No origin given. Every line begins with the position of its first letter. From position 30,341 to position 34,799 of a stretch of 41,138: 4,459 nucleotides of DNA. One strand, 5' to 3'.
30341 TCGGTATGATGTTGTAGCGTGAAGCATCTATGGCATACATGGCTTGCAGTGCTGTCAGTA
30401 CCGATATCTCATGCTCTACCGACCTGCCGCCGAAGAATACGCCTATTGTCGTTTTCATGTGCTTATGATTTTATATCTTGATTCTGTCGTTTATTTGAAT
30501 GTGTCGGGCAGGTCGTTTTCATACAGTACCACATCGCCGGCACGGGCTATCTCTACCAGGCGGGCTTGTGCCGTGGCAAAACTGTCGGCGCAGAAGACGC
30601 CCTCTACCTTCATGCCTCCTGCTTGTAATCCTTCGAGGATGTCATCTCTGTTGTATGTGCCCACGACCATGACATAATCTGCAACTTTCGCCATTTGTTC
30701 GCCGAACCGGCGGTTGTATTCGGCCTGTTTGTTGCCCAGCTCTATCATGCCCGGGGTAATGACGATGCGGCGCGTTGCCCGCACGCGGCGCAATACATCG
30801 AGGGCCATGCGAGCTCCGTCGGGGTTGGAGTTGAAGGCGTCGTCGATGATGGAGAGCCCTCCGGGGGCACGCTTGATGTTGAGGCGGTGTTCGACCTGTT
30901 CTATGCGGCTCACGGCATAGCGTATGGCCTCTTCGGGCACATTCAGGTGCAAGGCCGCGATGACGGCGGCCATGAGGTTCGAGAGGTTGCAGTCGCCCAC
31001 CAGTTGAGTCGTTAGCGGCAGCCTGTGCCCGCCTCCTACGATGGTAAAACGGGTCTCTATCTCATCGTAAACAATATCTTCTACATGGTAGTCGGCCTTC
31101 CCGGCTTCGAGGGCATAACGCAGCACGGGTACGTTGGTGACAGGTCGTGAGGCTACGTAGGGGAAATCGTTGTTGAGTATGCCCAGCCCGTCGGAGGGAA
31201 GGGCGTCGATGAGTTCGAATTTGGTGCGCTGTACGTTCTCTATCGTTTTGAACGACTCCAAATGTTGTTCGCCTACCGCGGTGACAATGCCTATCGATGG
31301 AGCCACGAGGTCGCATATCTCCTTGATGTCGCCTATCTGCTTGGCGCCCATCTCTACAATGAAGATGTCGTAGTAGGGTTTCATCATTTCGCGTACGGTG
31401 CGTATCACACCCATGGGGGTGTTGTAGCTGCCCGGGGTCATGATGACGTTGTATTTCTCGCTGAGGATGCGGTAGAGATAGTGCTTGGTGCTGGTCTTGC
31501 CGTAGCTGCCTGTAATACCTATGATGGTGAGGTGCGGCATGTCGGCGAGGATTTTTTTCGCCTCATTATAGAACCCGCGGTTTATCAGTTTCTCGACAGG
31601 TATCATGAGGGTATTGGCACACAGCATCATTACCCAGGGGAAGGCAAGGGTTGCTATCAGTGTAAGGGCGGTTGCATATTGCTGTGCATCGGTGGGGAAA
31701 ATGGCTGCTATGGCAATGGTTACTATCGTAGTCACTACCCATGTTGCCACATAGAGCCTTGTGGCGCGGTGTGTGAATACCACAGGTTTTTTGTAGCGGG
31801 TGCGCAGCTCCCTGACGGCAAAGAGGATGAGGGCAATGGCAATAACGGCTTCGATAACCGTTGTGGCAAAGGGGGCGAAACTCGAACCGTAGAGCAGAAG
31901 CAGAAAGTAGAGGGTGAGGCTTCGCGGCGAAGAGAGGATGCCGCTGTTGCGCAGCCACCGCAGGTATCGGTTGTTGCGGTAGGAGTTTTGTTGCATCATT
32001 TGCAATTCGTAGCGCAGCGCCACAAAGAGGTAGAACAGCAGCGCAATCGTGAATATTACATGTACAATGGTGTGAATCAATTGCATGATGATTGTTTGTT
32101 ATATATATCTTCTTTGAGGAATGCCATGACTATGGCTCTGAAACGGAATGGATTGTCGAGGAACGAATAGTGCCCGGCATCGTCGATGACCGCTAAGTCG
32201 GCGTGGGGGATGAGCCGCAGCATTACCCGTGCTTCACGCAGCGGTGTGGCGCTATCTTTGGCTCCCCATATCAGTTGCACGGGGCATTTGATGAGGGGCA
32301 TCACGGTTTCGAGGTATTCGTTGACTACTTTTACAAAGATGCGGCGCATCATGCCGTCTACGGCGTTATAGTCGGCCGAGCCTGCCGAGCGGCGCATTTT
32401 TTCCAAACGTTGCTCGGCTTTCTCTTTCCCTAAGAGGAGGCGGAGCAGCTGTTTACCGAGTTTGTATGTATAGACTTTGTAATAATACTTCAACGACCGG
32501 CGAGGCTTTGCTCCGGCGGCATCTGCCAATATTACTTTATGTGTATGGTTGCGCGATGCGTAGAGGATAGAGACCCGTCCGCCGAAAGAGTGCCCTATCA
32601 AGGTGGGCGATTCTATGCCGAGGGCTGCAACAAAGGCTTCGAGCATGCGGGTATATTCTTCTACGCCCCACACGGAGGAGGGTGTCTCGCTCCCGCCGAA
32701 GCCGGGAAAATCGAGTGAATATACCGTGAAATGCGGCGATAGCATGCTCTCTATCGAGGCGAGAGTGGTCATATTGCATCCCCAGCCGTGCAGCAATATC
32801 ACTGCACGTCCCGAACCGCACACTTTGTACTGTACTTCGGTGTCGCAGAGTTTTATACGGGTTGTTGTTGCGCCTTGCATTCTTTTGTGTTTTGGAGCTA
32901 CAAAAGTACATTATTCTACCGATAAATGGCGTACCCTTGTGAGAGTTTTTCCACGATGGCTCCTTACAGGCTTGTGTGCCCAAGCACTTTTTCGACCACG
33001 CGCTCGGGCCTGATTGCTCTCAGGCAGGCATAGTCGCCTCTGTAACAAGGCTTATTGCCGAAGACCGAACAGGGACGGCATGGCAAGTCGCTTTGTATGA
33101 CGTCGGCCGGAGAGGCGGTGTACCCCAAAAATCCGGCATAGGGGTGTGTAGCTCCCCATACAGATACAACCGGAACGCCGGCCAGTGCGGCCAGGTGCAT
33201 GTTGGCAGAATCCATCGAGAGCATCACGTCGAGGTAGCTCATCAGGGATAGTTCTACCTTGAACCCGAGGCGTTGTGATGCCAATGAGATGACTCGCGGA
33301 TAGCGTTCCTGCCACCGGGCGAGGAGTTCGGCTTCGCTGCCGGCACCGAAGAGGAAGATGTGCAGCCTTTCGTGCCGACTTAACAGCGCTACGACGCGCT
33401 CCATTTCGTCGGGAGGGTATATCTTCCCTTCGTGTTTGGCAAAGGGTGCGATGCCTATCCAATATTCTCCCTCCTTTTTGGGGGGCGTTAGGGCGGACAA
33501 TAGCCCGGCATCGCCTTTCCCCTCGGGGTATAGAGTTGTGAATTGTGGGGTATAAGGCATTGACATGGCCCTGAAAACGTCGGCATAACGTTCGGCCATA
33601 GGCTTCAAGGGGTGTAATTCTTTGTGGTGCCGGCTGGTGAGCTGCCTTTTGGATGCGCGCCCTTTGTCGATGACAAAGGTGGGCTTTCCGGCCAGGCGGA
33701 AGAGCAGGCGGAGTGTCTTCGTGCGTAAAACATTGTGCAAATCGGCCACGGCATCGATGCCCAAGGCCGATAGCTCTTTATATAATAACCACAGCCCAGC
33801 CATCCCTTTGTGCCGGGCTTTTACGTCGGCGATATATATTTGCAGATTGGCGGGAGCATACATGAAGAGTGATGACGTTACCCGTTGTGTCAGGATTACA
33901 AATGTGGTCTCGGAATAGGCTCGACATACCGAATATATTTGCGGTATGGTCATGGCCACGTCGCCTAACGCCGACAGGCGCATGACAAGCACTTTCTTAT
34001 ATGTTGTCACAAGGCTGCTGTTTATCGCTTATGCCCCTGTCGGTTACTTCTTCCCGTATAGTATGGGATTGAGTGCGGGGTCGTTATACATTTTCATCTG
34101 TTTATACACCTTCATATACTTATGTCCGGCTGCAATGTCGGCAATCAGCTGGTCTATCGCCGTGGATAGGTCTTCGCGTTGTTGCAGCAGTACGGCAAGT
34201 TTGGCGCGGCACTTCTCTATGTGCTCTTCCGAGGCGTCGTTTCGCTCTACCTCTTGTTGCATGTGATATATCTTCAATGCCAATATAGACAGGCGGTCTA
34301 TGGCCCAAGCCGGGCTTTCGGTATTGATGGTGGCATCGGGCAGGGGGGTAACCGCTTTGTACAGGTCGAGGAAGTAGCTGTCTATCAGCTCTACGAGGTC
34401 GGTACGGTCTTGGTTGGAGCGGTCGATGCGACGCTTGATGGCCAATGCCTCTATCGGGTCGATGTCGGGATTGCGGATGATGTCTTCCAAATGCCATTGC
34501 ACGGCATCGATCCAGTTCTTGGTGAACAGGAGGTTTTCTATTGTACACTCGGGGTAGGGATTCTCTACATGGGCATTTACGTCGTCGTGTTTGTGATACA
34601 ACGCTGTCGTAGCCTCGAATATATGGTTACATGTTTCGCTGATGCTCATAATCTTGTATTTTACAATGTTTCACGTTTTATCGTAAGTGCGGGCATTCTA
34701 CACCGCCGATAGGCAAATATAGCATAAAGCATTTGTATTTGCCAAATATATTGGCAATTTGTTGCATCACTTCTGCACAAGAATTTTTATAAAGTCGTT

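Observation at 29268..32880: Three-gene module of alpha/beta hydrolase, membrane-anchored MurF-like ligase and long Ddl-like ATP-grasp ligase: a candidate envelope peptide-ligation system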

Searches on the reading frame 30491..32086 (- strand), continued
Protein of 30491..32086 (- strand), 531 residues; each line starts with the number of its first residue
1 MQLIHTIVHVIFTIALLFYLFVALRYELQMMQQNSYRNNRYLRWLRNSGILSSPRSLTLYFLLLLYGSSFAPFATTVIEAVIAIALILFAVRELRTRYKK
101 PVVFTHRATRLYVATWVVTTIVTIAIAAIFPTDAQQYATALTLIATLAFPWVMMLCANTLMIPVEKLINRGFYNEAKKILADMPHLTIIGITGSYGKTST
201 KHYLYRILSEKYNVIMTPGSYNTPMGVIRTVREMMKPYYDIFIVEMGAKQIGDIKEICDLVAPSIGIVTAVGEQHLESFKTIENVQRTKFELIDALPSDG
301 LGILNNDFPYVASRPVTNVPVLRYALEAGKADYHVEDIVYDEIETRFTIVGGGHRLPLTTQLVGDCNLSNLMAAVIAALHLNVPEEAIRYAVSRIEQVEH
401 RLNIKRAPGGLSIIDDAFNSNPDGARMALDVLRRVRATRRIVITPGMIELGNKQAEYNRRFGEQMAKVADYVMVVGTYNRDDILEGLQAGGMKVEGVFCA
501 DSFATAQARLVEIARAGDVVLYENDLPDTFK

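Call 97: find_related_loci(query=A1, collection=metagenome_contigs, flank=8000)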
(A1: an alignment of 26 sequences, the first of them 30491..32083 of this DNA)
Query A1 (530 aa) in metagenome_contigs; peptide patterns used: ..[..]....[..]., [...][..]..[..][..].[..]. (x = any residue, [..] = any of these).
600 stretches matched a pattern (row limit reached: there are more); 584 encode a relative of the query (tblastn E <= 1e-3); the best 80 are kept; 80 distinct loci.
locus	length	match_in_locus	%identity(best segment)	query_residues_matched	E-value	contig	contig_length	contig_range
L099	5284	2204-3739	62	1-520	0e+0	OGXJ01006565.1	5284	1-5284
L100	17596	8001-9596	54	1-530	3e-179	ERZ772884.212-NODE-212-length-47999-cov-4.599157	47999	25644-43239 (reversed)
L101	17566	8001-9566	55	9-530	3e-178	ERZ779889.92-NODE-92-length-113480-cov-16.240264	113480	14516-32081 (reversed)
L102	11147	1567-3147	52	5-530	3e-174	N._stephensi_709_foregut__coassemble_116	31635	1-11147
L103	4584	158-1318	62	148-530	9e-165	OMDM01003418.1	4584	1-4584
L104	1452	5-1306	57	106-530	2e-172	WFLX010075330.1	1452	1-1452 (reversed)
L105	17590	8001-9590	52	9-530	1e-165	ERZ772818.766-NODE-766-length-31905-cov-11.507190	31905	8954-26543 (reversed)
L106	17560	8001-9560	48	18-530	2e-150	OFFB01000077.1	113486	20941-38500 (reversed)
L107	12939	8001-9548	48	9-529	2e-147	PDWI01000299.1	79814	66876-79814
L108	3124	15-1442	52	71-530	5e-154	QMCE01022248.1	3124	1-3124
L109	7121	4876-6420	43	9-527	3e-141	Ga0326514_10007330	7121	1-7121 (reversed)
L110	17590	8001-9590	51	6-530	2e-170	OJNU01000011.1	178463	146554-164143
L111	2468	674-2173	44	25-529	7e-123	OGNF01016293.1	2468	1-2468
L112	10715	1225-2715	39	27-529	6e-108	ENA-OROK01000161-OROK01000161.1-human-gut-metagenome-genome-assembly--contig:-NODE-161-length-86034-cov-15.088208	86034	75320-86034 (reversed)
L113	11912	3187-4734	39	4-529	7e-108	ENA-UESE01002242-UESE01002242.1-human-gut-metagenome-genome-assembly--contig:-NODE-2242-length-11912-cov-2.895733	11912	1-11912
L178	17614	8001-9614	32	10-529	3e-71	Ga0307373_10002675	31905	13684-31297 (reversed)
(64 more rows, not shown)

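Call 100: search_protein_families(library=pfam, proteins=[L178:5065-5982:+, L178:9428-10885:+, L178:10450-11268:+, L178:10983-12056:+, L178:11758-12858:+, L178:13152-14429:+, L178:14278-15648:+, L178:15670-16209:+, L178:16076-16900:+, L178:7980-9674:+], max_evalue=0.00001)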
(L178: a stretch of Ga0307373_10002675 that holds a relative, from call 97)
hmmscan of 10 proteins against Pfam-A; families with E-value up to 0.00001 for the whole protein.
L178:5065-5982:+ (305 aa): 2 families
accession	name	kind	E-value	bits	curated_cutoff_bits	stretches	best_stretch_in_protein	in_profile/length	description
PF02873.21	MurB_C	-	8.7e-33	112.9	27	1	198-295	2-98/99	UDP-N-acetylenolpyruvoylglucosamine reductase, C-terminal domain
PF01565.28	FAD_binding_4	-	4.8e-15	55.9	26.4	1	34-160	4-138/139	FAD binding domain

L178:9428-10885:+ (485 aa): 1 family
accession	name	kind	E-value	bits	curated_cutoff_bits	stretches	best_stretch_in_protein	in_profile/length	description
PF08478.15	POTRA_1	-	2.4e-15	57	23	1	205-272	1-69/69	POTRA domain, FtsQ-type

L178:10450-11268:+ (272 aa): 0 families

L178:10983-12056:+ (357 aa): 0 families

L178:11758-12858:+ (366 aa): 3 families
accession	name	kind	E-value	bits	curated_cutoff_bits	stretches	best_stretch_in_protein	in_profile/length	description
PF00107.32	ADH_zinc_N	-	2.4e-27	95.9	31.8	1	203-329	1-128/129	Zinc-binding dehydrogenase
PF08240.17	ADH_N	-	2.8e-22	79.4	23.5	1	49-162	2-104/104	Alcohol dehydrogenase GroES-like domain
PF13602.12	ADH_zinc_N_2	-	8.7e-20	72.5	27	1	236-364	2-134/134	Zinc-binding dehydrogenase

L178:13152-14429:+ (425 aa): 5 families
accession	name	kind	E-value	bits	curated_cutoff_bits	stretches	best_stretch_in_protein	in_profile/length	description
PF14450.12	FtsA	-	7.7e-37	126.9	31.8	1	218-385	1-127/127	Cell division protein FtsA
PF02491.25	SHS2_FTSA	-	6.5e-30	103.8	25.4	1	94-173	1-79/79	SHS2 domain inserted in FTSA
PF06723.19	MreB_Mbl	-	1.1e-14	54.5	27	1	212-364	142-305/327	MreB/Mbl protein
PF11104.14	PilM_2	-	8.8e-10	38.5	27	0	23-271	2-236/340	Type IV pilus assembly protein PilM;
PF06277.17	EutA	-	6.2e-07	29.1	27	1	185-253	115-181/475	Ethanolamine utilisation protein EutA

L178:14278-15648:+ (456 aa): 2 families
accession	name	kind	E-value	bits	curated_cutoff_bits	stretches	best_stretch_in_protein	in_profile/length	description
PF00091.31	Tubulin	-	2.1e-49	168.8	33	1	102-261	2-189/190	Tubulin/FtsZ family, GTPase domain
PF12327.13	FtsZ_C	-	2.1e-35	121.3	27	1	310-403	1-94/95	FtsZ family, C-terminal domain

L178:15670-16209:+ (179 aa): 2 families
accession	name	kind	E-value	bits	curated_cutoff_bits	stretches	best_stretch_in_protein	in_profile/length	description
PF22811.2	Zn_ribbon_NrdR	-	2.1e-21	76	27.2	1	1-42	1-42/42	Transcriptional repressor NrdR-like, N-terminal domain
PF03477.21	ATP-cone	-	1.8e-19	70.5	25.8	1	50-136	2-87/88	ATP cone domain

L178:16076-16900:+ (274 aa): 1 family
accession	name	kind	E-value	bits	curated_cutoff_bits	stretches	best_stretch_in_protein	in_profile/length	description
PF01168.26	Ala_racemase_N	-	2.6e-21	76.8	24.1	1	55-272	3-218/220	Alanine racemase, N-terminal domain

L178:7980-9674:+ (564 aa): 2 families
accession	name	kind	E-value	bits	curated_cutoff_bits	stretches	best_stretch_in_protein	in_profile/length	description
PF08245.18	Mur_ligase_M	-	1.1e-33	117.3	24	1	196-393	1-200/200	Mur ligase middle domain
PF02875.26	Mur_ligase_C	-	1.1e-14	55.8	28.4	1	415-538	1-124/127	Mur ligase, glutamate ligase domain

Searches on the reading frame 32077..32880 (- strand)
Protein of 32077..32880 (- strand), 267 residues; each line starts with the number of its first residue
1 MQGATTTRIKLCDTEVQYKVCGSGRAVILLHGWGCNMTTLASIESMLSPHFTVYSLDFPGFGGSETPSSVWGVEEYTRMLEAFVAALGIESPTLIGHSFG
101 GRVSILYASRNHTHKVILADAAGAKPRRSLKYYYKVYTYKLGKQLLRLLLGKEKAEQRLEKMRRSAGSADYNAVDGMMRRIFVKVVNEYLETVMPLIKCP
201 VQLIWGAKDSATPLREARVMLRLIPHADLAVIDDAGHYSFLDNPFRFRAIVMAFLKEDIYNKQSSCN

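Call 3: search_protein_families(library=pfam, proteins=[window:32077-32880:-], max_evalue=0.01)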
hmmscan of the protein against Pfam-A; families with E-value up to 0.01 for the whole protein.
window:32077-32880:- (267 aa): 3 families
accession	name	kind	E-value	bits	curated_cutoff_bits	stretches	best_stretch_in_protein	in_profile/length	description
PF00561.26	Abhydrolase_1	-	9.4e-26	91.4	25.8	1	26-244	2-245/245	alpha/beta hydrolase fold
PF12697.13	Abhydrolase_6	-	1.6e-20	75.1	26.3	1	27-247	1-214/217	Alpha/beta hydrolase family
PF12146.15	Hydrolase_4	-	1.3e-13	51.3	27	1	26-241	6-236/239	Serine aminopeptidase, S33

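Call 4: search_protein_families(library=ncbifam, proteins=[window:32077-32880:-], max_evalue=0.01)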
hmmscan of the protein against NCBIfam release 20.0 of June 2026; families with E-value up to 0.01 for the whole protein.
window:32077-32880:- (267 aa): 28 families (the best 25 are shown)
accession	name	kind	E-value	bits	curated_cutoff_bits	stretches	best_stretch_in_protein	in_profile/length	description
NF058580.1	lipase_V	equivalog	8.3e-33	114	300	1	15-243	14-226/230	EstV family lipase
NF011457.0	PRK14875.1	equivalog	3.1e-24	85.6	307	1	4-256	110-370/372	acetoin dehydrogenase dihydrolipoyllysine-residue acetyltransferase subunit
TIGR01738.1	bioH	equivalog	4.6e-20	72.3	206.95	2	24-116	3-90/245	pimeloyl-ACP methyl ester esterase BioH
TIGR02427.1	protocat_pcaD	equivalog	7.4e-20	71.4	255.85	2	24-122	10-113/251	3-oxoadipate enol-lactonase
TIGR03695.1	menH_SHCHC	equivalog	1.2e-19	70.8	208.55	2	25-113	3-94/252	2-succinyl-6-hydroxy-2,4-cyclohexadiene-1-carboxylate synthase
NF045632.1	hydroxlase_HsaD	equivalog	1.5e-19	70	400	2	196-256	229-289/290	4,5:9,10-diseco-3-hydroxy-5,9,17-trioxoandrosta-1(10),2-diene-4-oate hydrolase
NF050089.1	i_nPHAscl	equivalog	5.8e-19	68.2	300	1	15-125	8-121/288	intracellular short-chain-length polyhydroxyalkanoate depolymerase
NF051488.1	bifunc_PcaDC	exception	1.1e-18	67.6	390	2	17-111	3-99/375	bifunctional 3-oxoadipate enol-lactonase/4-carboxymuconolactone decarboxylase PcaDC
NF051487.1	bifunc_PcaCD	exception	3.4e-17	62.7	430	2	191-256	347-412/413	bifunctional 4-carboxymuconolactone decarboxylase/3-oxoadipate enol-lactonase PcaCD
TIGR01250.1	pro_imino_pep_2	subfamily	1e-16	61.4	167.65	2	6-114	4-120/288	proline iminopeptidase-family hydrolase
TIGR03056.1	bchO_mg_che_rel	equivalog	4.4e-16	58.7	172.55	2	17-106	21-111/278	alpha/beta fold hydrolase BchO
NF007674.0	PRK10349.1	equivalog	5.3e-13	49.2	449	1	18-106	6-90/256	pimeloyl-ACP methyl ester esterase BioH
NF002938.0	PRK03592.1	equivalog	1.8e-11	44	241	1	5-113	11-119/298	haloalkane dehalogenase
TIGR03343.1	biphenyl_bphD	equivalog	2e-11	43.6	462.15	1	11-256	17-281/282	2-hydroxy-6-oxo-6-phenylhexa-2,4-dienoate hydrolase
TIGR02240.1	PHA_depoly_arom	equivalog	2.1e-11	43.7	250.6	2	27-123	28-127/276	poly(3-hydroxyalkanoate) depolymerase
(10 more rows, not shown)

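Call 12: search_solved_structures(query=window:32077-32880:-, max_evalue=0.00001, show_alignments=1)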
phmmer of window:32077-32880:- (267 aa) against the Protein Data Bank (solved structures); distinct sequences matched with E-value up to 0.00001: 166 (the best 60 are shown).
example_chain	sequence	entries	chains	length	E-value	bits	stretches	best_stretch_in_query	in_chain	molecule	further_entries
6i8w_A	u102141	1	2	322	1.5e-19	73.5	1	8-255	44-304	Alpha/beta fold hydrolase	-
5h3h_A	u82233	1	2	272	8.6e-16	61.2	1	14-123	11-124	Abhydrolase domain-containing protein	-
5jd6_A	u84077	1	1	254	6.2e-14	55.1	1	18-257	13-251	MGS-MChE2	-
5jz9_A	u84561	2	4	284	6.4e-14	55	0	21-108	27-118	4,5:9,10-diseco-3-hydroxy-5,9,17-trioxoandrosta-1(10),2-diene-4-oate hydrolase | 2-hydroxy-6-oxo-6-phenylhexa-2,4-dienoate hydrolase BphD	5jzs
7zjt_A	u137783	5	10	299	6.7e-14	55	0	21-108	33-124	4,5:9,10-diseco-3-hydroxy-5,9,17-trioxoandrosta-1(10),2-diene-4-oate hydrolase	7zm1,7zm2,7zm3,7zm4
5jzb_A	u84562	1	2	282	7.4e-14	54.8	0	21-108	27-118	4,5:9,10-diseco-3-hydroxy-5,9,17-trioxoandrosta-1(10),2-diene-4-oate hydrolase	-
2vf2_A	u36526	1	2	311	8.5e-14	54.6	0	21-108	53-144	2-HYDROXY-6-OXO-6-PHENYLHEXA-2,4-DIENOATE HYDROLASE BPHD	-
2wud_A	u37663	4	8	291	1.7e-13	53.6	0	21-108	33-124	2-HYDROXY-6-OXO-6-PHENYLHEXA-2,4-DIENOATE HYDROLASE BPHD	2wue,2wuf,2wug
4uhc_A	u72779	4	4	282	2.7e-13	53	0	192-256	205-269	ESTERASE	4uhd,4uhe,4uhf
4uhh_A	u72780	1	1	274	2.7e-13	52.9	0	192-256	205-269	ESTERASE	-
7dq9_A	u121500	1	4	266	8.2e-13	51.4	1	23-254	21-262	Predicted hydrolases or acyltransferases (Alpha/beta hydrolase superfamily)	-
1m33_A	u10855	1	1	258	2.2e-12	50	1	19-112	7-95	BioH protein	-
8ynv_A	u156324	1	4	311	2.5e-12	49.8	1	26-125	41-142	poly(3-hydroxybutyrate) depolymerase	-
4etw_A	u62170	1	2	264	3.4e-12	49.4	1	19-107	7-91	Pimelyl-[acyl-carrier protein] methyl ester esterase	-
8ynw_A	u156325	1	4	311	6.6e-12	48.4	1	26-125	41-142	Poly(3-hydroxybutyrate) depolymerase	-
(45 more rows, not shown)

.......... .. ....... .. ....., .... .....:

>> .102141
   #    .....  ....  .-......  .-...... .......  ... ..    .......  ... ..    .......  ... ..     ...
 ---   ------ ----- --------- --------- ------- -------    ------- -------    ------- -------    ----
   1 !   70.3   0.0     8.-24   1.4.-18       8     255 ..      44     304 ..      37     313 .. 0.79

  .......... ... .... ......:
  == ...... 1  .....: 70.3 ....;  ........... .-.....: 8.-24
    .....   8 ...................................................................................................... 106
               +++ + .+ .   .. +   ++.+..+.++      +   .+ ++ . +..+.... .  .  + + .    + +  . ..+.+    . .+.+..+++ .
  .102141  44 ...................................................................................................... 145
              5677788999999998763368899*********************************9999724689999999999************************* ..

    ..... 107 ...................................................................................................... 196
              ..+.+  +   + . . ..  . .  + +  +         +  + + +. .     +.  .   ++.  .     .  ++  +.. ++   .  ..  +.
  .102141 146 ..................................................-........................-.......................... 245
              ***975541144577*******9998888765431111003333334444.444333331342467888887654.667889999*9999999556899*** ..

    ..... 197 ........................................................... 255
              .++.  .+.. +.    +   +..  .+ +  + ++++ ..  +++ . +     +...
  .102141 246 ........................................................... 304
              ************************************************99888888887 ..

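Call 42: search_protein_families(library=padloc, proteins=[window:32077-32880:-], max_evalue=0.001)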
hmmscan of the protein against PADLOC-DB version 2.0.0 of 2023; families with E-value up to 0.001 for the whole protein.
window:32077-32880:- (267 aa): 0 families

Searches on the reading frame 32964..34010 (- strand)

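Call 3: search_protein_families(library=pfam, proteins=[window:32964-34010:-], max_evalue=0.01)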
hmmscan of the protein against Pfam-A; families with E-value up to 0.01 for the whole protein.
window:32964-34010:- (348 aa): 1 family
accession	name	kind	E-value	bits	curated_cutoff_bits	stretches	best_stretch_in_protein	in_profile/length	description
PF01075.23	Glyco_transf_9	-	4.6e-13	49.5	22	1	76-315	4-237/247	Glycosyltransferase family 9 (heptosyltransferase)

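Call 4: search_protein_families(library=ncbifam, proteins=[window:32964-34010:-], max_evalue=0.01)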
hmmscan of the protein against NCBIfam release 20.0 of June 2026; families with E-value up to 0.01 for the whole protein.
window:32964-34010:- (348 aa): 5 families
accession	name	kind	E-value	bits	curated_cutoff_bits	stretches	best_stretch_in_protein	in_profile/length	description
TIGR02195.1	heptsyl_trn_II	equivalog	1.4e-11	44.1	134.6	1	6-342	1-334/339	lipopolysaccharide heptosyltransferase II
NF007742.0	PRK10422.1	equivalog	1.9e-08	33.5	467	1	3-289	4-292/352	lipopolysaccharide core heptosyltransferase RfaQ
TIGR02201.1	heptsyl_trn_III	equivalog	2.1e-08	33.6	170.2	1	7-289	2-290/344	putative lipopolysaccharide heptosyltransferase III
TIGR02193.1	heptsyl_trn_I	equivalog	3e-08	33.3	185.3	1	6-291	1-287/320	lipopolysaccharide heptosyltransferase I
NF008204.0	PRK10964.1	equivalog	3.9e-05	22.9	437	1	6-291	2-285/322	lipopolysaccharide heptosyltransferase RfaC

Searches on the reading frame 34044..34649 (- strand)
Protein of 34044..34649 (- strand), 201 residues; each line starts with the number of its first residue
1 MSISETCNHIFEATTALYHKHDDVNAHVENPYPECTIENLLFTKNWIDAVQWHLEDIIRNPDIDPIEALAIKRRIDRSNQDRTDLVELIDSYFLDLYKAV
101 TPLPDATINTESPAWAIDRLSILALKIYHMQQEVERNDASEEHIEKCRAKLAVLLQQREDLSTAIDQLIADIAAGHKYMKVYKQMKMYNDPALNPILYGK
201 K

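Call 3: search_protein_families(library=pfam, proteins=[window:34044-34649:-], max_evalue=0.01)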
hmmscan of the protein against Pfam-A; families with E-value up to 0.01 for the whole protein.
window:34044-34649:- (201 aa): 1 family
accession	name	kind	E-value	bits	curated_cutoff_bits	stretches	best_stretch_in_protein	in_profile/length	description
PF14063.11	DUF4254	-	1.7e-65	219.7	27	1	39-181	2-144/144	Protein of unknown function (DUF4254)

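Call 4: search_protein_families(library=ncbifam, proteins=[window:34044-34649:-], max_evalue=0.01)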
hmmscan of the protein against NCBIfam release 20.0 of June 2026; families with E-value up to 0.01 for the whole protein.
window:34044-34649:- (201 aa): 0 families
